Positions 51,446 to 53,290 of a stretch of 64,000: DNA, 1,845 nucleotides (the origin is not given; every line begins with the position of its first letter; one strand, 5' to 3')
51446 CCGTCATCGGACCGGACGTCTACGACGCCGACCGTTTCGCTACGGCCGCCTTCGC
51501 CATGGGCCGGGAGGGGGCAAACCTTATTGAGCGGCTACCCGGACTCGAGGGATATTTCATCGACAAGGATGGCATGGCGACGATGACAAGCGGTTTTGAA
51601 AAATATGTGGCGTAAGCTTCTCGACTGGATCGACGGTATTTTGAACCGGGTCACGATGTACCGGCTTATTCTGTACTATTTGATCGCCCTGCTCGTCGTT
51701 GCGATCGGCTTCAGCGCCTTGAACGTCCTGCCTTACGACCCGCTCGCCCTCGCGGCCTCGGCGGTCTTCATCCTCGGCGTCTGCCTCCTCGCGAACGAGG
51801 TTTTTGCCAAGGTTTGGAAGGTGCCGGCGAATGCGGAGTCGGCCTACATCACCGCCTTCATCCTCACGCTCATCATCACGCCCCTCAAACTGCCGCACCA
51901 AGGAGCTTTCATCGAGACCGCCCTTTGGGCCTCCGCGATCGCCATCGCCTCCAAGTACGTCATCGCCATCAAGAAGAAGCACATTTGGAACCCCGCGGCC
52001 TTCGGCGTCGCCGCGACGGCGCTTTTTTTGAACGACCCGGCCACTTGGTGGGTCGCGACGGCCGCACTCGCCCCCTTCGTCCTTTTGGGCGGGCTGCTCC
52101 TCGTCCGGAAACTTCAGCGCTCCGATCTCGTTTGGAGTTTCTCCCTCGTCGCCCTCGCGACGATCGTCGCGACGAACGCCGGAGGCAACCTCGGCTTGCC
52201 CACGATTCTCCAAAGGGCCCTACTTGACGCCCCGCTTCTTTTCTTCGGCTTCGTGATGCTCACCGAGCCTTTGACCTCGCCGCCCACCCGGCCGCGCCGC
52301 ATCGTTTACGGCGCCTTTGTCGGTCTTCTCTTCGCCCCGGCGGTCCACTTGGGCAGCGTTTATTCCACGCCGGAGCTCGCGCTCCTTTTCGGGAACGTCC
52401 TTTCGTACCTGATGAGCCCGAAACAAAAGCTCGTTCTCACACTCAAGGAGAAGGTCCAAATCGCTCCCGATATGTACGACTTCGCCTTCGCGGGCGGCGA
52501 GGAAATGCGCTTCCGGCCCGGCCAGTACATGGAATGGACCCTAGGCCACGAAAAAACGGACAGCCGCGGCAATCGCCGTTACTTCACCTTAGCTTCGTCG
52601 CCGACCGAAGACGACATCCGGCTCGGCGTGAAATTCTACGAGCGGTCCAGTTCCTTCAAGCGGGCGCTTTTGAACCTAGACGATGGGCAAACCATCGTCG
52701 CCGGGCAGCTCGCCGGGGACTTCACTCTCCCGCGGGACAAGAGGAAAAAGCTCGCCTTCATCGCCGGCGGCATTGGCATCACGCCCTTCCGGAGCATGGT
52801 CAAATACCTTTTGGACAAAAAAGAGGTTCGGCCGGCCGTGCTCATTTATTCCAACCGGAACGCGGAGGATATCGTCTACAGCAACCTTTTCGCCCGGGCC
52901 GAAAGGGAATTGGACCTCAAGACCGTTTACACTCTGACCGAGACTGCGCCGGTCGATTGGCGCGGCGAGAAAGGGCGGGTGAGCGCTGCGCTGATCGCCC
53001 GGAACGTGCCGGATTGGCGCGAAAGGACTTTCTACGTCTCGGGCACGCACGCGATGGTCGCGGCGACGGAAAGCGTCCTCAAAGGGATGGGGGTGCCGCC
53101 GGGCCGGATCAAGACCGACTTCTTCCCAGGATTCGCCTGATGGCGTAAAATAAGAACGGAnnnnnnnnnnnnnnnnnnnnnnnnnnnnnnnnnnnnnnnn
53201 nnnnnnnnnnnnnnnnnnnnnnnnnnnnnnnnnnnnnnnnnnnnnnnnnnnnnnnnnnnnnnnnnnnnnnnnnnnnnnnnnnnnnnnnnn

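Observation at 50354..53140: Extracytoplasmic flavinylation module: exported FMN-bind protein, ApbE, and an NqrB/RnfD-like membrane domain fused to an FNR-like reductase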

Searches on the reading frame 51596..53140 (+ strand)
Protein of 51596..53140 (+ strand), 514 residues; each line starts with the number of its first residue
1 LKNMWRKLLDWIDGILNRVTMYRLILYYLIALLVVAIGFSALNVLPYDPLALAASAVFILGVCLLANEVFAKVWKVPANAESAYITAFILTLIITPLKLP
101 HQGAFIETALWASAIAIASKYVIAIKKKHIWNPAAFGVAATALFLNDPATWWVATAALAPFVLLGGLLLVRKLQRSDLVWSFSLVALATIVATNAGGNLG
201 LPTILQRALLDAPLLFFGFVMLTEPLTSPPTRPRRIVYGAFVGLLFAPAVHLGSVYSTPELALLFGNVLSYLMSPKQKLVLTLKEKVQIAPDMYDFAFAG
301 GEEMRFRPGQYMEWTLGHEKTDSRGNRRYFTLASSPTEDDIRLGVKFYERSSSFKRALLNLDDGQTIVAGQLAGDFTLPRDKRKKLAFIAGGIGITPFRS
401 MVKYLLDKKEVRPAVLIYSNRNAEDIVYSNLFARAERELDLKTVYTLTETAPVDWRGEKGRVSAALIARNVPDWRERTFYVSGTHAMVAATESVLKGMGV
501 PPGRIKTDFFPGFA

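Call 3: search_protein_families(library=pfam, proteins=[window:51596-53140:+], max_evalue=0.01)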
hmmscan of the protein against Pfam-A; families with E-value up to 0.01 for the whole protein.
window:51596-53140:+ (514 aa): 3 families
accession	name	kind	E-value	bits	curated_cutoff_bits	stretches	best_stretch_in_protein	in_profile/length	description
PF00175.26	NAD_binding_1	-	5.8e-18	66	22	1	388-492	1-108/109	Oxidoreductase NAD-binding domain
PF03116.20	NQR2_RnfD_RnfE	-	5.5e-07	29.7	27.7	1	159-273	175-286/296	NQR2, RnfD, RnfE family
PF08030.17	NAD_binding_6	-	0.002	18.7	22.2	1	385-426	3-49/156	Ferric reductase NAD binding domain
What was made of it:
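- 52421..53140 (+): FNR-like FAD/NAD(P)H-binding reductase domain, residues 273-511 of the fusion plus the stop codon. PF00175 E=5.8e-18 (call 3).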

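Call 4: search_protein_families(library=ncbifam, proteins=[window:51596-53140:+], max_evalue=0.01)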
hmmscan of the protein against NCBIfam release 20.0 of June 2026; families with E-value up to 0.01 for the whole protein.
window:51596-53140:+ (514 aa): 23 families
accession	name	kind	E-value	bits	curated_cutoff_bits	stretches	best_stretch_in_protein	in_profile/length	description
NF009805.0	PRK13289.1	equivalog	1.1e-24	87.2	432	1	300-510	179-392/399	NO-inducible flavohemoprotein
NF005963.0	PRK08051.1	equivalog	5.2e-19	68.5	230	1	287-508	12-228/233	NAD(P)H-flavin reductase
NF007964.0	PRK10684.1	equivalog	8.4e-18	64.4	383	1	286-510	17-237/333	NADH oxidoreductase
TIGR02160.1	PA_CoA_Oxy5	hypoth_equivalog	2.6e-16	59.4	420.8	1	302-510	29-241/352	1,2-phenylacetyl-CoA epoxidase subunit PaaE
NF058606.1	GlBtMonoRdsGbcB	equivalog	3.7e-15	55.7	500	1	287-500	22-237/362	glycine betaine monooxygenase reductase subunit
NF045803.1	MethMoxFADbindMmoC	equivalog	9.8e-15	54.2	500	1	301-505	135-335/343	aromatic/alkene monooxygenase hydroxylase FAD-binding subunit MmoC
NF040810.1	BenC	equivalog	5.6e-14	52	430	1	299-504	127-324/333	benzoate 1,2-dioxygenase electron transfer component BenC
NF052252.1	flav_redu_LuxG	exception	1.4e-10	40.8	340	1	289-495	11-214/232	flavin mononucleotide reductase LuxG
TIGR01941.1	nqrF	equivalog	2e-10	40.2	295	1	352-510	243-403/405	NADH:ubiquinone reductase (Na(+)-transporting) subunit F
NF008822.0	PRK11872.1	equivalog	1.2e-09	37.6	402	1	301-500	132-325/341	anthranilate 1,2-dioxygenase electron transfer component AntC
NF040830.1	sulfhyd_ShyC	equivalog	7.4e-09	35.2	600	1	302-430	35-155/288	NAD(P)-dependent hydrogenase/sulfhydrogenase 2 subunit gamma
TIGR02911.1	sulfite_red_B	equivalog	8.7e-09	34.9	288.6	1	359-501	74-215/261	anaerobic sulfite reductase subunit AsrB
NF006220.0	PRK08345.1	subfamily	3.8e-08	32.9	395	1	302-449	39-181/294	cytochrome-c3 hydrogenase subunit gamma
NF000796.0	PRK00054.1-1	equivalog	3.5e-07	29.7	224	1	280-436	5-141/254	dihydroorotate dehydrogenase electron transfer subunit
TIGR01946.1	rnfD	subfamily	6.3e-05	22.5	207.05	1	141-253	186-296/327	RnfABCDGE type electron transport complex subunit D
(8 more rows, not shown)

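Call 10: find_homologous_proteins(query=window:51596-53140:+, max_evalue=0.00001)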
Query window:51596-53140:+ (514 aa): 7194 proteins with E <= 0.00001 among 8000 candidates; the best 120 are listed.
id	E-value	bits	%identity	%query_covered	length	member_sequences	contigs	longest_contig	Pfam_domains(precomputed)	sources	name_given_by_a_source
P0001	0.0e+0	1135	100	99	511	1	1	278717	PF00175.27,PF03116.21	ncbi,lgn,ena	-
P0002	2.4e-263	892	75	99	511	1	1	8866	PF00175.27,PF03116.21,PF08030.18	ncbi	-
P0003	6.1e-240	815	70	99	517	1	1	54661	PF00175.27,PF03116.21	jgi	jgi:ferredoxin-NADP reductase/Na+-translocating ferredoxin:NAD+ oxidoreductase RnfD subunit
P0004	1.2e-237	808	72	96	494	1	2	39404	PF00175.27,PF03116.21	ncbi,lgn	-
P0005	8.6e-235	798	69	99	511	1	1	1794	PF00175.27,PF03116.21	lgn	-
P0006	3.9e-232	789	68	99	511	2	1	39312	PF00175.27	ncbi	-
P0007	2.2e-229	780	70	96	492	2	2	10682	PF00175.27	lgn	-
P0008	7.9e-227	772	68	96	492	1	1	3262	PF00175.27,PF03116.21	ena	-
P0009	1.1e-201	689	61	99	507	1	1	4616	PF00175.27,PF03116.21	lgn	-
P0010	9.4e-200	683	61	98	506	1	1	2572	PF00175.27,PF03116.21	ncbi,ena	-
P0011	4.4e-198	677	61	98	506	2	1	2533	PF00175.27,PF03116.21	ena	-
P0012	1.1e-193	663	60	99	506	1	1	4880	PF00175.27,PF03116.21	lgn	-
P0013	2.4e-193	661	58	99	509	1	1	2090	PF00175.27,PF03116.21,PF08030.18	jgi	jgi:ferredoxin-NADP reductase/Na+-translocating ferredoxin:NAD+ oxidoreductase RnfD subunit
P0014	1.0e-192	659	57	98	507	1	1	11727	PF00175.27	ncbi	-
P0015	1.6e-192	659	58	99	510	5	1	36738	PF00175.27,PF03116.21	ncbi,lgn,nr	ncbi:oxidoreductase [Patescibacteria group bacterium]|nr:oxidoreductase [Patescibacteria group bacte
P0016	5.5e-191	654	58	99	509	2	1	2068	PF00175.27,PF03116.21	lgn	-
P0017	7.0e-191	653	59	99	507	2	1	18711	PF00175.27,PF03116.21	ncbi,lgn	-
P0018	7.7e-191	653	58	99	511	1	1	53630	PF00175.27,PF03116.21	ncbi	-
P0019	6.0e-190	650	57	99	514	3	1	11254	PF00175.27,PF03116.21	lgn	-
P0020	1.4e-189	649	58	98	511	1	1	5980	PF00175.27,PF03116.21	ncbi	-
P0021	2.2e-189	648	56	98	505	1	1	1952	PF00175.27,PF03116.21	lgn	-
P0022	7.2e-189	647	55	100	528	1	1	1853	PF00175.27,PF03116.21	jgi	-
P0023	1.3e-188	646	58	99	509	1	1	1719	PF00175.27,PF03116.21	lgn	-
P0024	1.7e-188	645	56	99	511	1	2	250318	PF00175.27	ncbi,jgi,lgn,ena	-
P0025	1.8e-188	645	57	99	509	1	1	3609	PF00175.27,PF03116.21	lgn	-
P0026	2.2e-188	645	59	98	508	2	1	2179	PF00175.27,PF03116.21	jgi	jgi:ferredoxin-NADP reductase/Na+-translocating ferredoxin:NAD+ oxidoreductase RnfD subunit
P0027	3.0e-188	645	58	99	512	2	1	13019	PF00175.27,PF03116.21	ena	-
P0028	2.7e-187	641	55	99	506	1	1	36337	PF00175.27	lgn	-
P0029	1.1e-186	639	59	99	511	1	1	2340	PF00175.27,PF03116.21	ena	-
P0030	1.2e-186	639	57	96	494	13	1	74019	PF00175.27,PF03116.21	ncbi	-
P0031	1.6e-186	639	59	99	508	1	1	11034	PF00175.27,PF03116.21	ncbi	-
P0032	1.9e-186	639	57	99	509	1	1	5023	PF00175.27,PF03116.21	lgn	-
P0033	4.1e-186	638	57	98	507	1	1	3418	PF00175.27,PF03116.21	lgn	-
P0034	4.6e-186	637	57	98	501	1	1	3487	PF00175.27,PF03116.21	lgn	-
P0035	5.5e-186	637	58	99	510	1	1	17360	PF00175.27,PF03116.21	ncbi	-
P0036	1.1e-185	636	58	99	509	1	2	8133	PF00175.27,PF03116.21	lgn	-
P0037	1.3e-185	636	57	99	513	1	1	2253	PF00175.27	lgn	-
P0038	2.5e-185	635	58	99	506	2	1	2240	PF00175.27,PF03116.21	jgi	jgi:ferredoxin-NADP reductase/Na+-translocating ferredoxin:NAD+ oxidoreductase RnfD subunit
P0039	2.5e-185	635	57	98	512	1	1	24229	PF00175.27,PF03116.21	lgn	-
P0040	3.2e-185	635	59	99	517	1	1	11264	PF00175.27,PF03116.21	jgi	jgi:ferredoxin-NADP reductase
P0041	4.4e-185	634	57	99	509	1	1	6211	PF00175.27,PF03116.21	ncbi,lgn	-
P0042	5.1e-185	634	57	92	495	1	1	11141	PF00175.27,PF03116.21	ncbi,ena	-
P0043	5.6e-185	634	56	99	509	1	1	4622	PF00175.27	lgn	-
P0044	6.0e-185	634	58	99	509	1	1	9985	PF00175.27,PF03116.21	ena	-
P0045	6.7e-185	634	56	100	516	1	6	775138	PF00175.27,PF03116.21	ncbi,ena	-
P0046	9.6e-185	633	56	98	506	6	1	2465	PF00175.27,PF03116.21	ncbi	-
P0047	1.1e-184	633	56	99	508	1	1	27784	PF00175.27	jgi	jgi:ferredoxin-NADP reductase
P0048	2.2e-184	632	56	98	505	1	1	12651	PF00175.27,PF03116.21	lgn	-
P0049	2.7e-184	632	57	99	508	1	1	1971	PF00175.27,PF03116.21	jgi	jgi:ferredoxin-NADP reductase/Na+-translocating ferredoxin:NAD+ oxidoreductase RnfD subunit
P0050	2.7e-184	632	56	99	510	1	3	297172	PF00175.27,PF03116.21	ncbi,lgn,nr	ncbi:MAG: RnfABCDGE type electron transport complex subunit D [Patescibacteria group bacterium]|nr:R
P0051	2.9e-184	631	57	99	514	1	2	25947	PF00175.27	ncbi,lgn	-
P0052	3.1e-184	631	56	99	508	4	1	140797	PF00175.27,PF03116.21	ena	-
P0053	3.1e-184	631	56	98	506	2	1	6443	PF00175.27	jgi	-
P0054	3.3e-184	631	57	98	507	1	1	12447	PF00175.27,PF03116.21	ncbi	-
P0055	3.5e-184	631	59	99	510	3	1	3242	PF00175.27,PF03116.21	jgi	jgi:ferredoxin-NADP reductase/Na+-transporting NADH:ubiquinone oxidoreductase subunit NqrB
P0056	4.8e-184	631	56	99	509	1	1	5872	PF00175.27,PF03116.21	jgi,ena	-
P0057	5.0e-184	631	58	99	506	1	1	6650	PF00175.27,PF03116.21,PF00970.31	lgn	-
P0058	5.7e-184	630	57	99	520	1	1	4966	PF00175.27,PF03116.21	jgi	jgi:ferredoxin-NADP reductase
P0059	6.3e-184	630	59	99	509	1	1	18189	PF00175.27,PF03116.21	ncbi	-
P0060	6.9e-184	630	57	98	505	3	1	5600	PF00175.27,PF03116.21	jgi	jgi:ferredoxin-NADP reductase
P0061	7.6e-184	630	56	99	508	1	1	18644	PF00175.27,PF03116.21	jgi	jgi:ferredoxin-NADP reductase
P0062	8.0e-184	630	59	98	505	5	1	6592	PF00175.27,PF03116.21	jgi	jgi:ferredoxin-NADP reductase/Na+-transporting NADH:ubiquinone oxidoreductase subunit NqrB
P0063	8.5e-184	630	56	98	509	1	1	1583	PF00175.27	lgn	-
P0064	1.2e-183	629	57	98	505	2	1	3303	PF00175.27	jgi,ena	-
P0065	1.2e-183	629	57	98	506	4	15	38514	PF00175.27,PF03116.21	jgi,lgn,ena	-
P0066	1.4e-183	629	56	99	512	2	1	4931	PF00175.27,PF03116.21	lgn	-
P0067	1.4e-183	629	58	98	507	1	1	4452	PF00175.27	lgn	-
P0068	1.5e-183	629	57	99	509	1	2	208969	PF00175.27,PF03116.21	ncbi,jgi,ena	-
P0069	1.7e-183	629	57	99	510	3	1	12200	PF00175.27,PF03116.21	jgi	-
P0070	1.8e-183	629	57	98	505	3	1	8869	PF00175.27,PF03116.21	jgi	jgi:ferredoxin-NADP reductase/Na+-translocating ferredoxin:NAD+ oxidoreductase RnfD subunit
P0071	1.9e-183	629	57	98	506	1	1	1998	PF00175.27,PF03116.21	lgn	-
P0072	2.3e-183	628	57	98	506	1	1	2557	PF00175.27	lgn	-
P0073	3.2e-183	628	57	92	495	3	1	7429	PF00175.27,PF03116.21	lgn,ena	-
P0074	5.1e-183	627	56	99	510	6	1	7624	PF00175.27,PF03116.21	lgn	-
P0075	6.1e-183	627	55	99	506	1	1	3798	PF00175.27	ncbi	-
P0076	6.3e-183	627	56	96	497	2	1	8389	PF00175.27,PF03116.21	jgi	jgi:ferredoxin-NADP reductase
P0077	6.4e-183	627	57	98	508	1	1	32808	PF00175.27,PF03116.21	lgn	-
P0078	9.4e-183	626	56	98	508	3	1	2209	PF00175.27,PF03116.21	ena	-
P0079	9.5e-183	626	56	99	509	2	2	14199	PF00175.27,PF03116.21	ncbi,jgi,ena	-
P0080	1.0e-182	626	57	99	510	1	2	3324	PF00175.27,PF03116.21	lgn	-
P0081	1.5e-182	626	57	96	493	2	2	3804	PF00175.27,PF03116.21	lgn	-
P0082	2.2e-182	625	55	99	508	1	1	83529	PF00175.27,PF03116.21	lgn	-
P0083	2.3e-182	625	54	99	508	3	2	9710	PF00175.27,PF00970.31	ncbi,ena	-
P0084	2.3e-182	625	57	98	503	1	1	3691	PF00175.27,PF03116.21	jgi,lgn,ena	-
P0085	2.5e-182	625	56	99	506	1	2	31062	PF00175.27,PF03116.21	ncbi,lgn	-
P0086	3.3e-182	625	55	98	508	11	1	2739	PF00175.27,PF00970.31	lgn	-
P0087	3.8e-182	624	54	98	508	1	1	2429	PF00175.27,PF03116.21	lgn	-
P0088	4.3e-182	624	55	98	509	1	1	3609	PF00175.27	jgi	-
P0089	4.8e-182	624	57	99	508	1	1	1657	PF00175.27,PF03116.21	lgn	-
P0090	5.0e-182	624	56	99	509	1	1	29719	PF00175.27,PF03116.21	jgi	jgi:ferredoxin-NADP reductase/Na+-translocating ferredoxin:NAD+ oxidoreductase RnfD subunit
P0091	5.1e-182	624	56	99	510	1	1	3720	PF00175.27,PF03116.21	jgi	jgi:ferredoxin-NADP reductase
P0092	5.4e-182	624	56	98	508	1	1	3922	PF00175.27,PF03116.21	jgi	jgi:ferredoxin-NADP reductase/Na+-translocating ferredoxin:NAD+ oxidoreductase RnfD subunit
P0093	6.8e-182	624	53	98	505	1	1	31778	PF00175.27,PF03116.21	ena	-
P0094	7.6e-182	623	55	99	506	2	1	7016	PF00175.27,PF03116.21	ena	-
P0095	7.7e-182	623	56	98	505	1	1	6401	PF00175.27,PF03116.21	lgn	-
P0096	8.2e-182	623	55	100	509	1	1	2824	PF00175.27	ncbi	-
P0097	8.3e-182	623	58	98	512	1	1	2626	PF00175.27,PF03116.21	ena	-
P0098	8.6e-182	623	55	99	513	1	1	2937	PF00175.27,PF03116.21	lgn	-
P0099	9.0e-182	623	56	98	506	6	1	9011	PF00175.27,PF03116.21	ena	-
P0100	1.1e-181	623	56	98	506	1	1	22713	PF00175.27,PF03116.21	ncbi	ncbi:MAG: RnfABCDGE type electron transport complex subunit D [Roseiflexaceae bacterium]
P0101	1.2e-181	623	56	98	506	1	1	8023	PF00175.27,PF03116.21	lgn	-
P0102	1.2e-181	623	57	99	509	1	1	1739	PF00175.27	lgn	-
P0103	1.3e-181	623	57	99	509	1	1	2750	PF00175.27,PF03116.21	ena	-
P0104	1.3e-181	623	55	98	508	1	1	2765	PF00175.27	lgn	-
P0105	1.4e-181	623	57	99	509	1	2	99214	PF00175.27,PF03116.21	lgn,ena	-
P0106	1.7e-181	622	57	99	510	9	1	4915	PF00175.27,PF03116.21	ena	-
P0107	1.8e-181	622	57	99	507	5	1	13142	PF00175.27,PF03116.21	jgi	-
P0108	2.0e-181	622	56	99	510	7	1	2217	PF00175.27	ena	-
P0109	2.2e-181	622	57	98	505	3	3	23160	PF00175.27,PF03116.21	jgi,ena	jgi:ferredoxin-NADP reductase/Na+-translocating ferredoxin:NAD+ oxidoreductase RnfD subunit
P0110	2.2e-181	622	57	98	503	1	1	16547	PF00175.27,PF03116.21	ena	-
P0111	2.4e-181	622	55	99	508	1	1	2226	PF00175.27,PF03116.21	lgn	-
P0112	2.5e-181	622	56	98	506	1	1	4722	PF00175.27,PF03116.21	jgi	jgi:ferredoxin-NADP reductase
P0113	2.7e-181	622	56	98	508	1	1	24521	PF00175.27,PF03116.21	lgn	-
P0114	2.7e-181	622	57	99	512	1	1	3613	PF00175.27,PF03116.21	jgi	jgi:ferredoxin-NADP reductase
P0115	2.7e-181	622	54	98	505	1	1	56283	PF00175.27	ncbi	-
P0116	2.8e-181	622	56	98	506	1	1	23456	PF00175.27,PF03116.21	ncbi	-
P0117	2.9e-181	622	54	98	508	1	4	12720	PF00175.27,PF03116.21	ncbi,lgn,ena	-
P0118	4.0e-181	621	56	99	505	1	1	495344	PF00175.27,PF03116.21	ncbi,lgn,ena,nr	ncbi:MAG: hypothetical protein G01um101413_470 [Parcubacteria group bacterium Gr01-1014_13]|nr:MAG: 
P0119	4.1e-181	621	58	99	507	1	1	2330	PF00175.27,PF03116.21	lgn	-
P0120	4.2e-181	621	58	98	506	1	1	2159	PF00175.27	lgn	-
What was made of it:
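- Checked: The database copy, which is 100% identical, starts at the ATG at 51605 and is 511 aa (call 10).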

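Call 12: search_solved_structures(query=A1, max_evalue=0.001, show_alignments=0)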
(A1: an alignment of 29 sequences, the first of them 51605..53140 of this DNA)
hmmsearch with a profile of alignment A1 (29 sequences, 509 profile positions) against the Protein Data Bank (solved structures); distinct sequences matched with E-value up to 0.001: 95 (the best 60 are shown).
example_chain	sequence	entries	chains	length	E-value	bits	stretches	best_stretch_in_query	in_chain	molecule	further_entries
7qty_A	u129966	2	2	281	9e-17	64.1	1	350-507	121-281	Na(+)-translocating NADH-quinone reductase subunit F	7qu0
7qu3_A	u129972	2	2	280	4.8e-16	61.7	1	351-507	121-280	Na(+)-translocating NADH-quinone reductase subunit F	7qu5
7xk3_F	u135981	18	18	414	6e-16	61.4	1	351-508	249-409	Na(+)-translocating NADH-quinone reductase subunit F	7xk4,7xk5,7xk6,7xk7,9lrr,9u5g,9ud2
4u9u_A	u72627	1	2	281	7.4e-16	61.1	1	351-507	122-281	Na(+)-translocating NADH-quinone reductase subunit F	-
8ad4_A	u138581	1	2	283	7.5e-16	61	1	351-507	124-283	Na(+)-translocating NADH-quinone reductase subunit F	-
4uaj_A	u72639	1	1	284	7.6e-16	61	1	351-507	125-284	Na(+)-translocating NADH-quinone reductase subunit F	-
2eix_A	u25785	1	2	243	8.4e-16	60.9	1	270-496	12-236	NADH-cytochrome b5 reductase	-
2r6h_A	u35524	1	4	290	1e-15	60.6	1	350-503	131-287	NADH:ubiquinone oxidoreductase, Na translocating, F subunit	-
8a1t_F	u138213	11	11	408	1.2e-15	60.4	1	351-507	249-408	Na(+)-translocating NADH-quinone reductase subunit F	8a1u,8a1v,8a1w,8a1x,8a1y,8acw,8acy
8ad3_A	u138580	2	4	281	4.2e-15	58.6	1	351-503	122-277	Na(+)-translocating NADH-quinone reductase subunit F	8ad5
1cqx_A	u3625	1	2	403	1.7e-14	56.6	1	285-505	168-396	FLAVOHEMOPROTEIN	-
3ozu_A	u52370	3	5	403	1.8e-14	56.5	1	285-505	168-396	Flavohemoprotein | Flavohemoglobin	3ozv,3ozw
6o0a_A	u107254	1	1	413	1.2e-13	53.8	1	274-505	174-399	Flavohemoglobin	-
4wqm_A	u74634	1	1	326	3.4e-13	52.3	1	270-503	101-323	Toluene-4-monooxygenase electron transfer component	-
7rom_A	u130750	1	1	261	5.2e-13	51.7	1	328-498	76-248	NADH-cytochrome b5 reductase 1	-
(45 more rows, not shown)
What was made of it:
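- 52421..53140 (+): Fre, Hmp and NqrF models match (calls 4, 12).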

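Call 13: find_related_loci(query=A1, collection=genome_contigs, flank=10000)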
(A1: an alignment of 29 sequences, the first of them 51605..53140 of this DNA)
Query A1 (511 aa) in genome_contigs; peptide patterns used: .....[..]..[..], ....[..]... (x = any residue, [..] = any of these).
600 stretches matched a pattern (row limit reached: there are more); 403 encode a relative of the query (tblastn E <= 1e-3); the best 80 are kept; 80 distinct loci.
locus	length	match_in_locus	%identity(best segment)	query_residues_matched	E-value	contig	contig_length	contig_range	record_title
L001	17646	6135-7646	54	4-510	0e+0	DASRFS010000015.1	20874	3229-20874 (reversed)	MAG TPA_asm: Patescibacteria group bacterium isolate SMAG_U10038 k141_1689002, whole genome shotgun sequence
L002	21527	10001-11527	52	5-510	4e-180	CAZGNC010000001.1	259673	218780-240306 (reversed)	MAG TPA_asm: uncultured Candidatus Saccharibacteria bacterium isolate SRP292972_co1_17 genome assembly, contig: NODE_62_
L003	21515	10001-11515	56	9-511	2e-179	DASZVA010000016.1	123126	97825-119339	MAG TPA_asm: Candidatus Peribacteraceae bacterium isolate SMAG_U6119 k141_573465, whole genome shotgun sequence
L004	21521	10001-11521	54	4-511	7e-177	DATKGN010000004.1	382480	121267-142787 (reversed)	MAG TPA_asm: Patescibacteria group bacterium isolate SMAG_U14552 k141_31954, whole genome shotgun sequence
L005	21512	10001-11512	52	5-509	2e-175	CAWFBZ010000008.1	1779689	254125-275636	MAG: uncultured Chloroflexia bacterium isolate MFD02416.bin.2.106 genome assembly, contig: contig_15582, whole genome sh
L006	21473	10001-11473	52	9-511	1e-174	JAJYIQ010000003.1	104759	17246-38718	MAG: bacterium isolate DBS2-1.bin128 NODE_321_length_104759_cov_14.657093, whole genome shotgun sequence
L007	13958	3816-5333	52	4-510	4e-174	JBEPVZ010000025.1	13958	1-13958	MAG: Candidatus Daviesbacteria bacterium isolate 22E.vamb.044 NODE_3802_length_13958_cov_6.964900, whole genome shotgun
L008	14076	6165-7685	55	4-511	1e-173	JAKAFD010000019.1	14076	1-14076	MAG: bacterium isolate WY1.bin77 NODE_6724_length_14076_cov_3.143093, whole genome shotgun sequence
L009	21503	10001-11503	56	6-509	2e-173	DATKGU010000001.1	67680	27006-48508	MAG TPA_asm: Candidatus Paceibacterota bacterium isolate SMAG_U14559 k141_72001, whole genome shotgun sequence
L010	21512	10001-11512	52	5-510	2e-170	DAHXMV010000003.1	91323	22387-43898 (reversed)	MAG TPA_asm: Candidatus Amesbacteria bacterium isolate clean1627 NODE_3_length_91323_cov_18.121024, whole genome shotgun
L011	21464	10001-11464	54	8-511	3e-169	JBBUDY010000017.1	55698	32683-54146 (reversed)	MAG: Patescibacteria group bacterium isolate H32-bin018_1 H32_bin018_1_000000000017, whole genome shotgun sequence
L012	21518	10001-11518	51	4-511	6e-169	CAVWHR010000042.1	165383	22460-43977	MAG: uncultured Chloroflexia bacterium isolate MFD01299.bin.2.145 genome assembly, contig: contig_7612, whole genome sho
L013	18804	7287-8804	51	4-510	1e-166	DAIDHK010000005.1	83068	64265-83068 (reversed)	MAG TPA_asm: Candidatus Levyibacteriota bacterium isolate clean343 NODE_5_length_83068_cov_11.519008, whole genome shotg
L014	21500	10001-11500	53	9-509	6e-165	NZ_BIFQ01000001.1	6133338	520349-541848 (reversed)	Dictyobacter aurantiacus strain S27 sequence1, whole genome shotgun sequence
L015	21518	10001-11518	51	3-510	1e-163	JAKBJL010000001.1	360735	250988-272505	MAG: bacterium isolate DBS2-5.bin62 NODE_3_length_360735_cov_7.981462, whole genome shotgun sequence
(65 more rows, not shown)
